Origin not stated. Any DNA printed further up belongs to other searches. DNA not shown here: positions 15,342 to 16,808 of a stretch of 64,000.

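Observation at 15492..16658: Orphan intact 388-aa intronless ORF with a basic tail in a TE desert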

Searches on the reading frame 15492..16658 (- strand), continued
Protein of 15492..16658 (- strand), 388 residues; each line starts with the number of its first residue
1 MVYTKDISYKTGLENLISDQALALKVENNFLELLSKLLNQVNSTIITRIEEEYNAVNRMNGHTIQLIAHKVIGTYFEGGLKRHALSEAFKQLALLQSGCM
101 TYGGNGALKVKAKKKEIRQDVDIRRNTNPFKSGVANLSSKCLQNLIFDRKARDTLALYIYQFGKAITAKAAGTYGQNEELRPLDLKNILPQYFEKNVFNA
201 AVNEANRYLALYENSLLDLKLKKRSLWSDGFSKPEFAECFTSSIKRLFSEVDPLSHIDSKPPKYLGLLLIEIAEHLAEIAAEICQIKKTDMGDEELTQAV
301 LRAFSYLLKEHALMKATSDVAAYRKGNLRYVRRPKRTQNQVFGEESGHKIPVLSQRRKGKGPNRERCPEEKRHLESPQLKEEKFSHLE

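Call 35: predict_structure(alignment_id=A2)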
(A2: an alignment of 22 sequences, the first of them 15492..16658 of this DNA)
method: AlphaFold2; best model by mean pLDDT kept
length: 388 residues; sequences in the alignment: 22
mean_pLDDT: 74.4   pTM: 0.31
mean pLDDT of the five models: 74.4, 72.8, 71.0, 70.3, 68.8
residues with pLDDT >= 90: 55; 70-90: 219; 50-70: 42; < 50: 72
segments of 3 or more residues with pLDDT < 50: 103-114, 221-224, 335-388
pLDDT, mean of each block of 10 residues (from residue 1): 71 87 84 91 90 90 90 91 86 77 47 55 80 85 85 88 89 83 88 85 79 69 52 84 89 87 89 86 85 84 73 71 68 46 43 39 40 36 28
secondary structure, 60 per line:
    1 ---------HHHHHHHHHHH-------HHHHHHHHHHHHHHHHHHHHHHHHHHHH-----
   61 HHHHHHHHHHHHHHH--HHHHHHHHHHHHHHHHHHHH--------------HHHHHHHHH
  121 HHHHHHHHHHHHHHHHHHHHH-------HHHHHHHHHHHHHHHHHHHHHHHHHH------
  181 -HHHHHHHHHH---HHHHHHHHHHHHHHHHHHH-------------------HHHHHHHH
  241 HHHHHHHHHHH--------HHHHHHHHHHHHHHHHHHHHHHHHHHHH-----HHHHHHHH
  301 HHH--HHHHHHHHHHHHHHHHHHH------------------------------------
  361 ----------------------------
elements in order: H10-20 H28-55 H61-75 H78-97 H112-141 H149-174 H182-191 H195-213 H233-251 H260-287 H293-303 H306-324

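Call 37: find_encoding_contigs(protein=P0019, flank=3000)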
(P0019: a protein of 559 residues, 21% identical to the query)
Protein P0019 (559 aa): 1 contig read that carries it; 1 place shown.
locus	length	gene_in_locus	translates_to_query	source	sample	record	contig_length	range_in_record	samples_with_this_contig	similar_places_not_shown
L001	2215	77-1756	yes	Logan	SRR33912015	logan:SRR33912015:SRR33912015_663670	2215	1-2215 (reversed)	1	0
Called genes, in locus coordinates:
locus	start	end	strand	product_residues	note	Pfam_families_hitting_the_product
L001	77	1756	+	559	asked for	-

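Call 40: fold_search(model_id=the predicted structure, library=pdb)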
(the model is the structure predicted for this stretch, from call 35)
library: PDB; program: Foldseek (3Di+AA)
matches with E <= 10: 807; with E <= 0.001: 0
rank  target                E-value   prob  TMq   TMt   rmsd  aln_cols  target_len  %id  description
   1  1hq3_F                1.9e-02  1.00  0.20  0.69   3.7        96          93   17  CRYSTAL STRUCTURE OF THE HISTONE-CORE-OCTAMER IN KCL/PHOSPHATE (released 2001-01-24)
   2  6t79_D                2.9e-02  1.00  0.20  0.67   4.0        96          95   17  Structure of a human nucleosome at 3.2 A resolution (released 2020-04-29)
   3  8xjv_Ag               2.9e-02  1.00  0.19  0.65  10.8       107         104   20  Structural basis for the linker histone H5-nucleosome binding and chromatin compaction (released 2024-09-11)
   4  8xjv_Aa               3.1e-02  1.00  0.20  0.63   3.9        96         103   18  Structural basis for the linker histone H5-nucleosome binding and chromatin compaction (released 2024-09-11)
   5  7xvm_H                3.1e-02  1.00  0.20  0.65   4.1        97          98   16  Crystal Structure of Nucleosome-H5 Linker Histone Assembly (sticky-169a DNA fragment) (released 2023-05-24)
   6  8osl_H                3.2e-02  1.00  0.19  0.75   5.1        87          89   22  Cryo-EM structure of CLOCK-BMAL1 bound to the native Por enhancer nucleosome (map 2, additional 3D classification and  (released 2023-05-24)
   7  5xm1_H                3.4e-02  1.00  0.19  0.73   5.2        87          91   22  The mouse nucleosome structure containing H2A, H2B type3-A, H3mm7, and H4 (released 2018-03-07)
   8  3x1v_H                3.8e-02  1.00  0.19  0.71   5.3        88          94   23  Crystal structure of nucleosome core particle in the presence of histone variant involved in reprogramming (released 2015-09-23)
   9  4jjn_H                4.0e-02  1.00  0.20  0.70   3.5        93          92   17  Crystal structure of heterochromatin protein Sir3 in complex with a silenced yeast nucleosome (released 2013-05-15)
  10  3ut9_H                4.0e-02  1.00  0.20  0.66   4.2        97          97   18  Crystal Structure of Nucleosome Core Particle Assembled with a Palindromic Widom '601' Derivative (NCP-601L) (released 2012-04-11)
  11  8yti_H                4.0e-02  1.00  0.20  0.63   4.2        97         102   16  Crystal Structure of Nucleosome-H1x Linker Histone Assembly (sticky-169a DNA fragment) (released 2024-04-03)
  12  6y5d_P                4.2e-02  1.00  0.18  0.71   5.5        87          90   22  Structure of human cGAS (K394E) bound to the nucleosome (released 2020-09-23)
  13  6kbb_B                4.2e-02  1.00  0.20  0.67   3.7        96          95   17  Role of the DEF/Y motif of Swc5 in histone H2A.Z deposition (released 2020-01-29)
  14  6la2_X                4.2e-02  1.00  0.19  0.70   3.5        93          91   17  343 bp di-nucleosome harboring cohesive DNA termini assembled with linker histone H1.0 (released 2021-02-17)
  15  3afa_D                4.2e-02  1.00  0.20  0.68   4.0        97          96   16  The human nucleosome structure (released 2010-05-26)
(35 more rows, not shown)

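Call 50: list_cluster_members(proteins=[P0014, P0019, P0024, P0027, P0028, P0018, P0023, P0011, P0016, P0010])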
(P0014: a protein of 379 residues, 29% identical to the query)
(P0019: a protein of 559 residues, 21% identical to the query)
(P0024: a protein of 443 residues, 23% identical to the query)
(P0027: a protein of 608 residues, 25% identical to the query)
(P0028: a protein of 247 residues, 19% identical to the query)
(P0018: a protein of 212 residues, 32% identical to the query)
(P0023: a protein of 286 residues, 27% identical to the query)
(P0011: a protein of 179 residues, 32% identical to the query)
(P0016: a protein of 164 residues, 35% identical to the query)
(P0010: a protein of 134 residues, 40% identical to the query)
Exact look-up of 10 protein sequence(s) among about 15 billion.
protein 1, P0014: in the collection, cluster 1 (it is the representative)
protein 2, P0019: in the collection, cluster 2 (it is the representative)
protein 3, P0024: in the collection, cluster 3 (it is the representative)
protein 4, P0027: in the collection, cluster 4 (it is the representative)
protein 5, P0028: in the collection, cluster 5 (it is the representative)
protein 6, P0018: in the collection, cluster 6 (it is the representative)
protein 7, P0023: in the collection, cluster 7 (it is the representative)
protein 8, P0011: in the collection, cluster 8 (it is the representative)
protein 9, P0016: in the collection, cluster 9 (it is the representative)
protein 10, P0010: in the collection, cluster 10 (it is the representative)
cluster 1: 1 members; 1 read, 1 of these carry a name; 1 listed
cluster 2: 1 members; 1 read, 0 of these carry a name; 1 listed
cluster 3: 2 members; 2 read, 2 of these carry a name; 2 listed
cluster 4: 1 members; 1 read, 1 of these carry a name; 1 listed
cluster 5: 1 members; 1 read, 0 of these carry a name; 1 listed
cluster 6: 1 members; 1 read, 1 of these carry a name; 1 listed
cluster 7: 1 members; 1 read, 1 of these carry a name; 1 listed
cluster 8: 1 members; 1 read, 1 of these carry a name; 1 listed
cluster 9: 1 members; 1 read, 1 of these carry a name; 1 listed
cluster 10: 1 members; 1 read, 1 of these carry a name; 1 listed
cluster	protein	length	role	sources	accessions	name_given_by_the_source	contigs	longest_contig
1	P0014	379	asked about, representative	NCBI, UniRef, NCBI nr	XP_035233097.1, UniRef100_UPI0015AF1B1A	uncharacterized protein LOC118204912 [Stegodyphus dumicola] | uncharacterized protein LOC118204912 n=1 Tax=Stegodyphus dumicola TaxID=202533 ...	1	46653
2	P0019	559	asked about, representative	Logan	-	-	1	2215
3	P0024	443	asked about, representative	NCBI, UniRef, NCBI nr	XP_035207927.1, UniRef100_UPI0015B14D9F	uncharacterized protein LOC118182650 isoform X2 [Stegodyphus dumicola] | uncharacterized protein LOC118182650 isoform X2 n=1 Tax=Stegodyphus dumicola TaxID=202533 ...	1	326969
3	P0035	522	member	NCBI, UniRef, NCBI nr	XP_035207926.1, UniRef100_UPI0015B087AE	uncharacterized protein LOC118182650 isoform X1 [Stegodyphus dumicola] | uncharacterized protein LOC118182650 isoform X1 n=1 Tax=Stegodyphus dumicola TaxID=202533 ...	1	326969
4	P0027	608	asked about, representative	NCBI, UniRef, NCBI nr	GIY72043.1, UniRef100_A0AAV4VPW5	hypothetical protein CDAR_597361 [Caerostris darwini] | Histone H1 n=1 Tax=Caerostris darwini TaxID=1538125 RepID=A0AAV4VPW5_9ARAC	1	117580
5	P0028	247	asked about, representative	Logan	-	-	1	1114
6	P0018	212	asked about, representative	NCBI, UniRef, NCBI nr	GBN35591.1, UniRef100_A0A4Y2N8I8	hypothetical protein AVEN_136094-1 [Araneus ventricosus] | Uncharacterized protein n=1 Tax=Araneus ventricosus TaxID=182803 RepID=A0A4Y2N8I8_ARAVE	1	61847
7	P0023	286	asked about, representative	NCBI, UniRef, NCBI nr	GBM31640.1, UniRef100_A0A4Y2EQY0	hypothetical protein AVEN_50426-1 [Araneus ventricosus] | Uncharacterized protein n=1 Tax=Araneus ventricosus TaxID=182803 RepID=A0A4Y2EQY0_ARAVE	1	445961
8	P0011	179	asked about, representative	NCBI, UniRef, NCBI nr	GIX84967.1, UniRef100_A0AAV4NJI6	uncharacterized protein CEXT_679261 [Caerostris extrusa] | Histone H2A n=1 Tax=Caerostris extrusa TaxID=172846 RepID=A0AAV4NJI6_CAEEX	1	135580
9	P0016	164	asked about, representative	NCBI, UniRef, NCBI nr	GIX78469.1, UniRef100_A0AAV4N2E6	hypothetical protein CDAR_25111 [Caerostris darwini] | Uncharacterized protein n=1 Tax=Caerostris darwini TaxID=1538125 RepID=A0AAV4N2E6_9ARAC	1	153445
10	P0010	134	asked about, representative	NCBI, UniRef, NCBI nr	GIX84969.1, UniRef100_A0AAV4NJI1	hypothetical protein CEXT_679271 [Caerostris extrusa] | Uncharacterized protein n=1 Tax=Caerostris extrusa TaxID=172846 RepID=A0AAV4NJI1_CAEEX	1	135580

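Call 53: find_related_loci(query=window:15492-16658:-, collection=viral_contigs, flank=3000)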
Query window:15492-16658:- (388 aa) in viral_contigs; peptide patterns used: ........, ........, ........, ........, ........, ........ (x = any residue, [..] = any of these).
52 stretches matched a pattern, but none encodes a relative of the query by tblastn (E <= 1e-3).

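Call 56: fold_search(model_id=the predicted structure, library=viral)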
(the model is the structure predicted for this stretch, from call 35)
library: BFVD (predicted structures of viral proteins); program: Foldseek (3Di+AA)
matches with E <= 10: 151; with E <= 0.001: 0
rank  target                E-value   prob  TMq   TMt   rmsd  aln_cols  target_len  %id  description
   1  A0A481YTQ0            8.8e-02  0.82  0.15  0.17  17.5       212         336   14  Histone 2A-domain-containing protein [Marseillevirus LCMAC102]
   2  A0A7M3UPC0            1.7e-01  0.51  0.10  0.20  25.3       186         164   12  HMG box domain-containing protein (Fragment) [Pyramimonas orientalis virus]
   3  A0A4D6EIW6            1.9e-01  1.00  0.20  0.24   7.8       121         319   17  Histone H2B domain containing protein [Pandoravirus celtis]
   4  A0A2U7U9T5            2.4e-01  0.99  0.20  0.37   7.5       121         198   17  Histone H2B domain containing protein [Pandoravirus quercus]
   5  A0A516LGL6            3.4e-01  0.08  0.10  0.04  29.5       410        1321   15  (no name in the UniProt tables at hand)
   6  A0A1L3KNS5            4.0e-01  0.07  0.09  0.09  30.1       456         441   12  (no name in the UniProt tables at hand)
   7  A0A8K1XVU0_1          4.6e-01  0.10  0.12  0.07  32.4       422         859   11  (no name in the UniProt tables at hand)
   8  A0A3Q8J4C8            4.9e-01  0.08  0.11  0.07  30.1       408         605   11  BZIP transcription factor [Vombatid gammaherpesvirus 1]
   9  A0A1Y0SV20            6.0e-01  0.08  0.12  0.08  31.1       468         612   11  Uncharacterized protein [Pseudomonas phage Noxifer]
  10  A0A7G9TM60            7.0e-01  0.23  0.08  0.21  20.8       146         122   15  Uncharacterized protein [Epizootic haematopoietic necrosis virus]
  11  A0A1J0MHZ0            7.7e-01  0.06  0.10  0.12  30.9       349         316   14  Internal (Core) protein [Pseudomonas phage PA5]
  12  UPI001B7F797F         1.1e+00  0.84  0.16  0.53   9.6        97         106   13  (no name look-up for this kind of identifier)
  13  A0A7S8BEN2            1.1e+00  0.51  0.15  0.24  21.9       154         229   11  Histone H2A [Medusavirus stheno T3]
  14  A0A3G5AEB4            1.1e+00  0.08  0.14  0.12  20.3       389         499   14  Uncharacterized protein [Hyperionvirus sp.]
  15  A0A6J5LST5            1.1e+00  0.06  0.10  0.10  35.4       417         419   10  Uncharacterized protein [uncultured Caudovirales phage]
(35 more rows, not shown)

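Call 58: find_encoding_contigs(protein=P0034, flank=10000)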
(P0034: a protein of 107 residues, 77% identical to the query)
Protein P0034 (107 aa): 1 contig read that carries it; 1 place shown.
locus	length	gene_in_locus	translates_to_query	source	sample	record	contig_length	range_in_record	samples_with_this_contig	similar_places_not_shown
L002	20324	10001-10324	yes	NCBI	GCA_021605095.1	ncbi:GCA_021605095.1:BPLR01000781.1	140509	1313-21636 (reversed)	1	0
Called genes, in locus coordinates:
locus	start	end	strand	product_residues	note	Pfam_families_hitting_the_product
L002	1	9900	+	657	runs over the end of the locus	-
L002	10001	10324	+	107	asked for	-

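Call 75: find_homologous_proteins(query=A4, max_evalue=0.001)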
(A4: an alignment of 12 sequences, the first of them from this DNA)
Query A4 (12 sequences) (336 aa, profile of the alignment): 5 proteins with E <= 0.001 among 8000 candidates.
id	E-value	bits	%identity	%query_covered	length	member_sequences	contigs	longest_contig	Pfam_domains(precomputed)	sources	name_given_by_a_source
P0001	1.7e-93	332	68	71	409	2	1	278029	PF00808.30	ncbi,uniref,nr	ncbi:hypothetical protein CDAR_41751 [Caerostris darwini]|uniref:Histone H2A/H2B/H3 domain-containin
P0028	3.1e-75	272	19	67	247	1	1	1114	-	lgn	-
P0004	5.1e-53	198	65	50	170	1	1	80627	-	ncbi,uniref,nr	ncbi:uncharacterized protein CEXT_16851 [Caerostris extrusa]|uniref:LisH domain-containing protein n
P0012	8.3e-53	198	33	50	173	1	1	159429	-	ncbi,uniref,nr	ncbi:uncharacterized protein CEXT_458281 [Caerostris extrusa]|uniref:Uncharacterized protein n=1 Tax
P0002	3.1e-39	153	89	43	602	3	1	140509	-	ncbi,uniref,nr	ncbi:uncharacterized protein CEXT_359103 [Caerostris extrusa]|uniref:SEFIR domain-containing protein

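Call 78: find_encoding_contigs(protein=P0028, flank=2000)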
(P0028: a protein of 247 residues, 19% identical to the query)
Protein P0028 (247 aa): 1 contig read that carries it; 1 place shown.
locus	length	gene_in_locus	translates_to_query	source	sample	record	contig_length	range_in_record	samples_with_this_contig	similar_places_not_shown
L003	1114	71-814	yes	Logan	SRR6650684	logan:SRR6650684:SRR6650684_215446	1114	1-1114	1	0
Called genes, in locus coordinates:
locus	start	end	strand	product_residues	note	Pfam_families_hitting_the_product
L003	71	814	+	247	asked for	-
